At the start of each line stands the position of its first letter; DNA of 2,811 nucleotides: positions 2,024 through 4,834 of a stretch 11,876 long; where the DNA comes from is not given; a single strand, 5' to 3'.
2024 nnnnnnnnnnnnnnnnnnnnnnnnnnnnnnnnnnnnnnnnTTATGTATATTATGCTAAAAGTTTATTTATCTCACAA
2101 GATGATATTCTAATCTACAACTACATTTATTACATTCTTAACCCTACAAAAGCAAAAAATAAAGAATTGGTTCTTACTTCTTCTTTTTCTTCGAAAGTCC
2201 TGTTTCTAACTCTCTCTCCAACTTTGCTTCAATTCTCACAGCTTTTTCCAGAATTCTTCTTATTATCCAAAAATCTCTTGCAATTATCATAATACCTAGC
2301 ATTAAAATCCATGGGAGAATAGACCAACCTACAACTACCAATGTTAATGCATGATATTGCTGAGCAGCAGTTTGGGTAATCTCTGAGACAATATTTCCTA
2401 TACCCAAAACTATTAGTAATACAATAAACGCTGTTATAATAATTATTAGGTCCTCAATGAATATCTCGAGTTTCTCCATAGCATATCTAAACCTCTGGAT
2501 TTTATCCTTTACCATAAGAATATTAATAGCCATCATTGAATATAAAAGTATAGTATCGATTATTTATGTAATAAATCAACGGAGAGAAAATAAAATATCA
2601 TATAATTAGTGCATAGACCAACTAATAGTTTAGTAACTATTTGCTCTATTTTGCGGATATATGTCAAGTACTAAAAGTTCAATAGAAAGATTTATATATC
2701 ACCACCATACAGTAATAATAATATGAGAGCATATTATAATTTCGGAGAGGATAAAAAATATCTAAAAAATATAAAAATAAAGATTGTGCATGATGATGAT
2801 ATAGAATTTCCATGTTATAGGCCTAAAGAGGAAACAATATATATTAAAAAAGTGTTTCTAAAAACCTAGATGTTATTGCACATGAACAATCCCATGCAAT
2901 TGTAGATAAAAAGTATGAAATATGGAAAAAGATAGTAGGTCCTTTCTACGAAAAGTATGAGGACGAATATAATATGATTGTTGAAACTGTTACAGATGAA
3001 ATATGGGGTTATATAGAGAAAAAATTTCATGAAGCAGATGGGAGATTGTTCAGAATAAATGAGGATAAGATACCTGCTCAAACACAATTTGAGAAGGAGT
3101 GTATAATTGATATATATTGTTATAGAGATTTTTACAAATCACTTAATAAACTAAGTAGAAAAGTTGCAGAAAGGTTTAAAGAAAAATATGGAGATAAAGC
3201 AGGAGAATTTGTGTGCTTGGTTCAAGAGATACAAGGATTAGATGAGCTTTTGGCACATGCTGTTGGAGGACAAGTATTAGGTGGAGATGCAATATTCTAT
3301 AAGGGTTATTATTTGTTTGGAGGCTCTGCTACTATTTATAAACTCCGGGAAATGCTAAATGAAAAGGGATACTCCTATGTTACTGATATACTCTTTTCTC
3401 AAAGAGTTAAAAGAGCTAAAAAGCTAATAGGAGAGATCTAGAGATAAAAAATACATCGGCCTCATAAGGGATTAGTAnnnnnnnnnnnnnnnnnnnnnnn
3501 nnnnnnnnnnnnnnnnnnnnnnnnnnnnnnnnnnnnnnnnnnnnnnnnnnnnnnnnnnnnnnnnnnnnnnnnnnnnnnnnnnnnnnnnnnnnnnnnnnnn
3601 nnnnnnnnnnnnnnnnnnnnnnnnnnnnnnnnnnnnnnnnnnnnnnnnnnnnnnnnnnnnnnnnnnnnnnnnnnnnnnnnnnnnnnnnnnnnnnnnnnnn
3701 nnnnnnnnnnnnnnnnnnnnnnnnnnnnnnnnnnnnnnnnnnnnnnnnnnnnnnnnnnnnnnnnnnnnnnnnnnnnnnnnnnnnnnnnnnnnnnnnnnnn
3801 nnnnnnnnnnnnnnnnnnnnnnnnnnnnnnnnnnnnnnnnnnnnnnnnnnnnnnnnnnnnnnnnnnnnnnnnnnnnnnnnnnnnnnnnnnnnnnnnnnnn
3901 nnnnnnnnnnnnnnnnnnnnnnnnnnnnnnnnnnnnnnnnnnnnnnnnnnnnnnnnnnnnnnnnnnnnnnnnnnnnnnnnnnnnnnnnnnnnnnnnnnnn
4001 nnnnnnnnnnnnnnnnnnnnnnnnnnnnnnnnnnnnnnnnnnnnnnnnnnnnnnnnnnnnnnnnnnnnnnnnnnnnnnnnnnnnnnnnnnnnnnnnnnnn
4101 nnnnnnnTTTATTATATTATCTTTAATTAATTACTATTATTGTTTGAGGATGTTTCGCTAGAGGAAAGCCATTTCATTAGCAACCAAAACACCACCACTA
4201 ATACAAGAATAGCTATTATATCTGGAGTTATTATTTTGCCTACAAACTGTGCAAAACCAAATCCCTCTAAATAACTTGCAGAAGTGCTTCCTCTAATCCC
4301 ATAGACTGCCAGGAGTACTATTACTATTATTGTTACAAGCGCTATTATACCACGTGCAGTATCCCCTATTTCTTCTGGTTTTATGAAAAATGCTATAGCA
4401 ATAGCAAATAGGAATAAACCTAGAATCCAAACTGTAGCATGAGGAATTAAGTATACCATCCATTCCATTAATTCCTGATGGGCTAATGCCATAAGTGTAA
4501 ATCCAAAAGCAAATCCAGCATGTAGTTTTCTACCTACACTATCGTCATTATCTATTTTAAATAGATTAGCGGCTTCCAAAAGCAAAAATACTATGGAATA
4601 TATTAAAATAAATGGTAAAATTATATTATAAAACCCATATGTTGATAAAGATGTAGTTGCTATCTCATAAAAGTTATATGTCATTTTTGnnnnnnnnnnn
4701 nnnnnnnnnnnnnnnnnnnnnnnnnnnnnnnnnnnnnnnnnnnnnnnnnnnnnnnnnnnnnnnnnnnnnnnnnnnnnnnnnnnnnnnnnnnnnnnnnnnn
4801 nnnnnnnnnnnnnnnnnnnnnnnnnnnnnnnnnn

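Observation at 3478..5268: Three tandem paralogues of an unrecognised 5-TM membrane protein family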

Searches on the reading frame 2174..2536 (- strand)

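Call 3: search_protein_families(library=pfam, proteins=[window:2174-2536:-], max_evalue=1)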
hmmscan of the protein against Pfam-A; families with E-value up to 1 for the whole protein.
window:2174-2536:- (120 aa): 5 families
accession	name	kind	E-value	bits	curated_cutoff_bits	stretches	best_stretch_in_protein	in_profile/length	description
PF04893.22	Yip1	-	0.012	16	28.6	1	26-92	56-123/173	Yip1 domain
PF09933.14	DUF2165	-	0.026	15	24.9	1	30-88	66-124/157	Predicted small integral membrane protein (DUF2165)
PF03631.20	Virul_fac_BrkB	-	0.055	13.5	33.7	1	26-102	110-190/259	Virulence factor BrkB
PF15420.11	Abhydrolase_9_N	-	0.06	13.8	27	1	30-115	92-176/208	Alpha/beta-hydrolase family N-terminus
PF13796.11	Sensor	-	0.94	9.9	28.2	1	63-101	25-63/162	Putative sensor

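Call 4: search_protein_families(library=ncbifam, proteins=[window:2174-2536:-], max_evalue=1)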
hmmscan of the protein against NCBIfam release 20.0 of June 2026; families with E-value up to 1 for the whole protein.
window:2174-2536:- (120 aa): 5 families
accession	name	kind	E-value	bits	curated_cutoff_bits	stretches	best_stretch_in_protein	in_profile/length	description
TIGR02840.1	spore_YtaF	equivalog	0.041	13.4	149.6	1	16-74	19-80/206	sporulation membrane protein YtaF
NF008480.0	PRK11380.1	equivalog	0.08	12.3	386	1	19-86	26-92/353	hypothetical protein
NF045742.1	MPN163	equivalog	0.22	11.7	100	1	5-82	36-106/154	MPN163 family protein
TIGR01995.1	PTS-II-ABC-beta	subfamily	0.36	9.2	614.7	1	10-82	223-301/618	beta-glucoside-specific PTS transporter subunit IIABC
NF046000.1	MAG1210_fam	subfamily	0.68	8.5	275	1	11-107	50-135/550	MAG1210 family protein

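Call 16: search_protein_families(library=phrogs, proteins=[window:2174-2536:-], max_evalue=0.1)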
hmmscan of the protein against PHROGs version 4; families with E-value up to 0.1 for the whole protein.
window:2174-2536:- (120 aa): 0 families

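Call 71: search_protein_families(library=padloc, proteins=[window:2174-2536:-], max_evalue=0.01)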
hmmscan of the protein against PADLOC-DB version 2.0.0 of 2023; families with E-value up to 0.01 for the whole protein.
window:2174-2536:- (120 aa): 0 families

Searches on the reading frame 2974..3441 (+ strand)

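Call 3: search_protein_families(library=pfam, proteins=[window:2974-3441:+], max_evalue=1)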
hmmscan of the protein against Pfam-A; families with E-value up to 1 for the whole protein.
window:2974-3441:+ (155 aa): 0 families

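Call 4: search_protein_families(library=ncbifam, proteins=[window:2974-3441:+], max_evalue=1)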
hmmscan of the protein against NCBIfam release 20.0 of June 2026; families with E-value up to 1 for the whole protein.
window:2974-3441:+ (155 aa): 1 family
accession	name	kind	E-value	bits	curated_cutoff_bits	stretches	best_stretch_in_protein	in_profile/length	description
NF047395.1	TransRegLtdR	equivalog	0.072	12.8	250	1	49-133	19-94/166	transcriptional regulator LdtR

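Call 16: search_protein_families(library=phrogs, proteins=[window:2974-3441:+], max_evalue=0.1)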
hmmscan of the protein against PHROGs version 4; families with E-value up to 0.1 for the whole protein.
window:2974-3441:+ (155 aa): 0 families

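Call 71: search_protein_families(library=padloc, proteins=[window:2974-3441:+], max_evalue=0.01)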
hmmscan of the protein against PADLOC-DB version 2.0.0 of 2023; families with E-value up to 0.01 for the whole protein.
window:2974-3441:+ (155 aa): 0 families

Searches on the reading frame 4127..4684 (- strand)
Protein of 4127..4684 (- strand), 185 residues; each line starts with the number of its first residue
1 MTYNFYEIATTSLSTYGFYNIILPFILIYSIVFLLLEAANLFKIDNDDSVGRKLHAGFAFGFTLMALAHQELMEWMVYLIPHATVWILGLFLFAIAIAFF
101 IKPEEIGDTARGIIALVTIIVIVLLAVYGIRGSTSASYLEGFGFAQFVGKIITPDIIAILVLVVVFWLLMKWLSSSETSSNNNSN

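Call 3: search_protein_families(library=pfam, proteins=[window:4127-4684:-], max_evalue=1)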
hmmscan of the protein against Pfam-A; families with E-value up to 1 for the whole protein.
window:4127-4684:- (185 aa): 1 family
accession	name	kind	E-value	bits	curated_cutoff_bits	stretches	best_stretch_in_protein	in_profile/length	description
PF05814.16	Ac76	-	0.26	11.8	22.5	0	156-180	27-51/83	Orf76 (Ac76)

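Call 4: search_protein_families(library=ncbifam, proteins=[window:4127-4684:-], max_evalue=1)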
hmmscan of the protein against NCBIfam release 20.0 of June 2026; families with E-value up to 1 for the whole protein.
window:4127-4684:- (185 aa): 0 families

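Call 10: find_homologous_proteins(query=window:4127-4684:-, max_evalue=0.001)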
Query window:4127-4684:- (185 aa): 4 proteins with E <= 0.001 among 423 candidates.
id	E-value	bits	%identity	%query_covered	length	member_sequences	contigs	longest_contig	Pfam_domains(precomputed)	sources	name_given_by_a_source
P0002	2.3e-111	388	100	100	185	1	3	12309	-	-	-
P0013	5.9e-85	302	80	97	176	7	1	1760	-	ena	-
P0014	1.7e-82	294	78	97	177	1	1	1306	-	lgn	-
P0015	4.0e-61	224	85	65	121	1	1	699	-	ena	-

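Call 12: find_encoding_contigs(protein=window:4127-4684:-, flank=10000, max_places=6)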
Protein window:4127-4684:- (185 aa): 9 contigs read that carry it; 6 places shown.
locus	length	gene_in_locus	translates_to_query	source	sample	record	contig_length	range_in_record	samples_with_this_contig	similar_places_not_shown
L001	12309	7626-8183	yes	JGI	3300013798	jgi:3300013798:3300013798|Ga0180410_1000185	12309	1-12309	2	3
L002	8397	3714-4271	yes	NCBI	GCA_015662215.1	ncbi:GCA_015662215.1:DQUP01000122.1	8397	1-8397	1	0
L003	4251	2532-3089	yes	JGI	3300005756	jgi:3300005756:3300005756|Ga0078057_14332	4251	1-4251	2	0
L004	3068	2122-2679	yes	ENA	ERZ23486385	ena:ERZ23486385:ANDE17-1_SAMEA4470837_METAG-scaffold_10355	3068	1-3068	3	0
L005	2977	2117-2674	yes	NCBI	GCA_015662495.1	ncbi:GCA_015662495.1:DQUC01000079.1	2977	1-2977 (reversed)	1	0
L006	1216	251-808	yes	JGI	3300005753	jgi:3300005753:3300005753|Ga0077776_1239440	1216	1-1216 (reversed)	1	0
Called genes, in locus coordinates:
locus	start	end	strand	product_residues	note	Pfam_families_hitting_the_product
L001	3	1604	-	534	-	?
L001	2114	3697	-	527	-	-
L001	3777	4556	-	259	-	PF05833:NFACT_N (weak), PF05670:NFACT-R_1, PF18297:NFACT-R_2 (weak)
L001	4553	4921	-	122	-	-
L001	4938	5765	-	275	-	PF06023:Csa1, PF08696:Dna2 (weak), PF12705:PDDEXK_1, PF01930:Cas_Cas4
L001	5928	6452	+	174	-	PF03266:NTPase_1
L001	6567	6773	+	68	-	PF00037:Fer4 (faint), PF13459:Fer4_15, PF13370:Fer4_13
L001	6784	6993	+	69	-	PF00037:Fer4 (faint), PF13459:Fer4_15, PF13370:Fer4_13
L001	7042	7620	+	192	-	-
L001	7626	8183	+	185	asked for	-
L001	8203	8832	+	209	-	-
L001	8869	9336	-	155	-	-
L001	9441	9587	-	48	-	-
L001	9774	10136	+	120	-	-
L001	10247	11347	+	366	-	PF00571:CBS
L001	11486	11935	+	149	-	PF14493:HTH_40 (weak)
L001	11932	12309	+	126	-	PF21266:S1_RRP4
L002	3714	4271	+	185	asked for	-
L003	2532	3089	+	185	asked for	-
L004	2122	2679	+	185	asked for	-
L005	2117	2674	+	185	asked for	-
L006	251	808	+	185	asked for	-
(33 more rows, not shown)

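Call 16: search_protein_families(library=phrogs, proteins=[window:4127-4684:-], max_evalue=0.1)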
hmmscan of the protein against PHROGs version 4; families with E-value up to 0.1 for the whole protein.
window:4127-4684:- (185 aa): 0 families

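Call 20: search_protein_families(library=pfam, alignment_id=A2, max_evalue=0.01)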
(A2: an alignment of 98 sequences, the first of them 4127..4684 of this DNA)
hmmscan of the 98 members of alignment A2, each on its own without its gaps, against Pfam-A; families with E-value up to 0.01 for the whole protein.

A. member 1, window:4127-4684:- (185 aa): 0 families

B. families by the number of members that match (of 98 scanned): 48 families (the first 25 are shown)
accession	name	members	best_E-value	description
PF09843.14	DUF2070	8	0.00015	Predicted membrane protein (DUF2070)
PF01757.29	Acyl_transf_3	4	4.8e-08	Acyltransferase domain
PF19592.4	DUF6097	4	0.0002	Family of unknown function (DUF6097)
PF25592.1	DUF7937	3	0.0025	Domain of unknown function (DUF7937)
PF07695.17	7TMR-DISM_7TM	2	4.1e-06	7TM diverse intracellular signalling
PF06197.19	DUF998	2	1.9e-05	Protein of unknown function (DUF998)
PF00335.26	Tetraspanin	2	0.00012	Tetraspanin family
PF04956.18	TrbC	2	0.0019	TrbC/VIRB2 pilin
PF01925.25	TauE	1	8.1e-05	Sulfite exporter TauE/SafE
PF23778.1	Phage_holin_2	1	0.00019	Putative phage holin family 2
PF04647.20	AgrB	1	0.00038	Accessory gene regulator B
PF11862.13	DUF3382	1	0.00047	Domain of unknown function (DUF3382)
PF16927.11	HisKA_7TM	1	0.00083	N-terminal 7TM region of histidine kinase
PF07332.16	Phage_holin_3_6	1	0.0011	Putative Actinobacterial Holin-X, holin superfamily III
PF07690.21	MFS_1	1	0.0013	Major Facilitator Superfamily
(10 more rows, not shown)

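Call 23: find_homologous_proteins(query=A2, max_evalue=0.00001)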
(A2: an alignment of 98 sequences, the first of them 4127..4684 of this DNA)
Query A2 (98 sequences) (185 aa, profile of the alignment): 14 proteins with E <= 0.00001 among 8000 candidates.
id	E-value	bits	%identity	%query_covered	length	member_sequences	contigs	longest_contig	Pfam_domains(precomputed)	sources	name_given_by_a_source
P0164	7.3e-37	145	35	26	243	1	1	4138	-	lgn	-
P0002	2.5e-36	143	100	100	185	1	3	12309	-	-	-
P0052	1.8e-35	140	-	-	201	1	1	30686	-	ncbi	-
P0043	7.1e-35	138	42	10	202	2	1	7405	-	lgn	-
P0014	1.7e-33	134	78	97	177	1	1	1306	-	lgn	-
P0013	4.2e-33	133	80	97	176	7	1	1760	-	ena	-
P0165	5.8e-30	122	19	94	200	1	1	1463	-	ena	-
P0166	1.4e-26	111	33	23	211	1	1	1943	-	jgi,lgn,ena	-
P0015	2.9e-23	101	85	65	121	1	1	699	-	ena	-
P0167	2.3e-22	98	29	18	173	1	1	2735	-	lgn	-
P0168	6.7e-21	93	24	46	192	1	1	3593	-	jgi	-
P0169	6.3e-14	70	41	18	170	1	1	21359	-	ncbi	-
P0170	3.6e-8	51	33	14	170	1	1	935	-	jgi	-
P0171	6.6e-7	47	-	-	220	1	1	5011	-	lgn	-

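Call 27: find_encoding_contigs(protein=P0169, flank=10000, max_places=3)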
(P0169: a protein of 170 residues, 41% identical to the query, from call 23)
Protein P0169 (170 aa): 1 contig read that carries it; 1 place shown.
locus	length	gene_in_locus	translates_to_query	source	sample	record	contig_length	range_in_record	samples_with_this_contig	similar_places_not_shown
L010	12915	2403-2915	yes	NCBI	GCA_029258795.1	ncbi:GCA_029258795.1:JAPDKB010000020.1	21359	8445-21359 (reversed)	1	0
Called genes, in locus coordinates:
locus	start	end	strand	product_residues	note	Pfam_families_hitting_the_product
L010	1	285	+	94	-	?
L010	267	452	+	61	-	-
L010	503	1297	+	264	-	-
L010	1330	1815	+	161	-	-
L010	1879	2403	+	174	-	-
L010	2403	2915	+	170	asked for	-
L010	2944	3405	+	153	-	-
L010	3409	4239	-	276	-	-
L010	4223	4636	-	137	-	-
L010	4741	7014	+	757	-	PF00437:T2SSE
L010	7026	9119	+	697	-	-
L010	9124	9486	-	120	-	PF04266:ASCH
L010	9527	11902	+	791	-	PF08351:TmcA_N, PF13508:Acetyltransf_7 (faint), PF05127:NAT10_TcmA_helicase, PF13718:GNAT_acetyltr_2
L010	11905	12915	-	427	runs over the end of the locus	PF13173:AAA_14, PF13635:DUF4143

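Call 37: predict_structure(alignment_id=A2)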
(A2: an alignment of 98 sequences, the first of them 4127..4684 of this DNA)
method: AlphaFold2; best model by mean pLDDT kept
length: 185 residues; sequences in the alignment: 98
mean_pLDDT: 82.8   pTM: 0.61
mean pLDDT of the five models: 82.8, 82.0, 81.5, 78.2, 77.4
residues with pLDDT >= 90: 62; 70-90: 90; 50-70: 33; < 50: 0
segments of 3 or more residues with pLDDT < 50: none
pLDDT, mean of each block of 10 residues (from residue 1): 92 93 93 95 97 98 94 85 83 82 82 81 76 61 62 72 84 68 65
secondary structure, 60 per line:
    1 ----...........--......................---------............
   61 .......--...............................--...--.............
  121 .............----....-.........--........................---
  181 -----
elements in order: H5-15 H18-39 H49-67 H70-100 H108-133 H138-141 H143-151 H154-177

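Call 40: search_protein_families(library=pfam, proteins=[L010:7017-9119:+, L010:503-1297:+], max_evalue=0.01)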
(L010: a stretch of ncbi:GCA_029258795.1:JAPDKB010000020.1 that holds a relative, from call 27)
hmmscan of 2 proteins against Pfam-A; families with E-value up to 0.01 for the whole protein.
L010:7017-9119:+ (700 aa): 1 family
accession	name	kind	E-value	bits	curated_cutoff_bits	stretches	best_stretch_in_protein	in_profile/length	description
PF09925.14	DUF2157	-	0.0019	18.4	32.4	1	103-172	38-107/146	Predicted membrane protein (DUF2157)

L010:503-1297:+ (264 aa): 1 family
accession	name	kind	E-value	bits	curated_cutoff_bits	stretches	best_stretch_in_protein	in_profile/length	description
PF00191.25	Annexin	-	0.0013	19.3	25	1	204-237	27-60/66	Annexin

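Call 42: fold_search(model_id=the predicted structure, library=pdb)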
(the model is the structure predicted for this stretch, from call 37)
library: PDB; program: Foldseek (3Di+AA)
matches with E <= 10: 4; with E <= 0.001: 0
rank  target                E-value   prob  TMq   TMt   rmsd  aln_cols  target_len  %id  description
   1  3oe8_C                4.2e+00  0.10  0.28  0.16  10.5       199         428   17  Crystal structure of the CXCR4 chemokine receptor in complex with a small molecule antagonist IT1t in P1 spacegroup (released 2010-10-27)
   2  7sk8_A                4.9e+00  0.09  0.30  0.21  13.0       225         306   12  Cryo-EM structure of human ACKR3 in complex with CXCL12, a small molecule partial agonist CCX662, an extracellular Fab (released 2022-07-27)
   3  3caz_B                6.6e+00  0.04  0.20  0.18  32.5       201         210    7  Crystal structure of a BAR protein from Galdieria sulphuraria (released 2008-03-04)
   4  5nen_A                7.0e+00  0.04  0.16  0.12  25.7       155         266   12  Crystal structure of the soluble domain of LipC, a membrane fusion protein of a type I secretion system (released 2017-11-22)

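Call 52: search_protein_families(library=pfam, proteins=[L001:3-1604:-, L010:7017-9119:+], max_evalue=0.1)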
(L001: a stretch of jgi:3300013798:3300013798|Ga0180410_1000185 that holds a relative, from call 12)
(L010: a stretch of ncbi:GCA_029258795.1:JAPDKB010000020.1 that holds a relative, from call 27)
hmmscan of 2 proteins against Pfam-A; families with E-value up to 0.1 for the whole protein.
L001:3-1604:- (534 aa): 6 families
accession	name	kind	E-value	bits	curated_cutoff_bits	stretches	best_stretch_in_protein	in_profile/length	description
PF14890.11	Intein_splicing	-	2.9e-23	82.8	35.8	1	382-515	17-155/155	Intein splicing domain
PF00493.29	MCM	-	4.7e-22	78.6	23.3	1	263-333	3-71/224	MCM P-loop domain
PF17207.9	MCM_OB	-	6.4e-20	71.6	24.8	1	87-226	2-124/126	MCM OB domain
PF14551.11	MCM_N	-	0.0056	17.5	24.9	1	17-63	22-68/95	MCM N-terminal domain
PF08587.17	UBA_2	-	0.0064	16.9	23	0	2-38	2-35/45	Ubiquitin associated domain (UBA)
PF21538.2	Med15_M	-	0.011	16.3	24.2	0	243-280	14-48/110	ARC105/Med15 mediator subunit central domain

L010:7017-9119:+ (700 aa): 2 families
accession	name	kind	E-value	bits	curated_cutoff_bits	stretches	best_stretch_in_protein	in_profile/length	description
PF09925.14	DUF2157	-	0.0019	18.4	32.4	1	103-172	38-107/146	Predicted membrane protein (DUF2157)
PF00482.28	T2SSF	-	0.018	15.4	25.2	1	170-299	4-124/125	Type II secretion system (T2SS), protein F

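Call 71: search_protein_families(library=padloc, proteins=[window:4127-4684:-], max_evalue=0.01)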
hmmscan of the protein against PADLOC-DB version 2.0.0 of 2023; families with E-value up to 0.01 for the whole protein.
window:4127-4684:- (185 aa): 0 families

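Call 75: fold_search(model_id=the predicted structure, library=viral)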
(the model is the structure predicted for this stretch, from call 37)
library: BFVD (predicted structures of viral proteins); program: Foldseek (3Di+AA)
matches with E <= 10: 20; with E <= 0.001: 0
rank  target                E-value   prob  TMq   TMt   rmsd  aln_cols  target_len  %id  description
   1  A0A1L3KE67            3.1e+00  0.06  0.19  0.08  21.7       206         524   13  (no name in the UniProt tables at hand)
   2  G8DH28                4.3e+00  0.08  0.26  0.18  21.3       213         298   14  (no name in the UniProt tables at hand)
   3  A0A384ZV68            4.7e+00  0.08  0.27  0.23  21.3       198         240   14  (no name in the UniProt tables at hand)
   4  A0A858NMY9            5.2e+00  0.03  0.17  0.08  20.2       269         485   12  (no name in the UniProt tables at hand)
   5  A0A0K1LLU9            5.8e+00  0.06  0.22  0.17  16.2       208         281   12  Terminase small subunit [Caulobacter phage Sansa]
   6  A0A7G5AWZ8            5.8e+00  0.02  0.15  0.04  28.9       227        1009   12  Putative endopeptidase [Arthronema virus TR020]
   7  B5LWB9                6.1e+00  0.04  0.17  0.12  15.5       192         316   10  Uncharacterized protein [Feldmannia species virus]
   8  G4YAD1                7.5e+00  0.08  0.23  0.35  14.9       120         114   15  (no name in the UniProt tables at hand)
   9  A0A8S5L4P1            7.5e+00  0.06  0.24  0.20  27.0       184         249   12  Chemotaxis methyl-accepting receptor HlyB-like 4HB MCP domain-containing protein (Fragment) [ssRNA phage SRR5466725_21]
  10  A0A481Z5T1            7.5e+00  0.02  0.15  0.05  15.7       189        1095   10  Retinal protein [Pithovirus LCPAC202]
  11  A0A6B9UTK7            7.9e+00  0.04  0.23  0.12  16.0       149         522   13  (no name in the UniProt tables at hand)
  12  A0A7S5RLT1            8.3e+00  0.03  0.17  0.14  19.6       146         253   12  (no name in the UniProt tables at hand)
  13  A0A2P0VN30            8.8e+00  0.05  0.24  0.14  15.5       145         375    7  Uncharacterized protein [Tetraselmis virus 1]
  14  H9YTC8                8.8e+00  0.03  0.21  0.17  13.0       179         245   14  (no name in the UniProt tables at hand)
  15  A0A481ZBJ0            8.8e+00  0.03  0.21  0.10  14.8       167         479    9  Uncharacterized protein [Pithovirus LCPAC403]
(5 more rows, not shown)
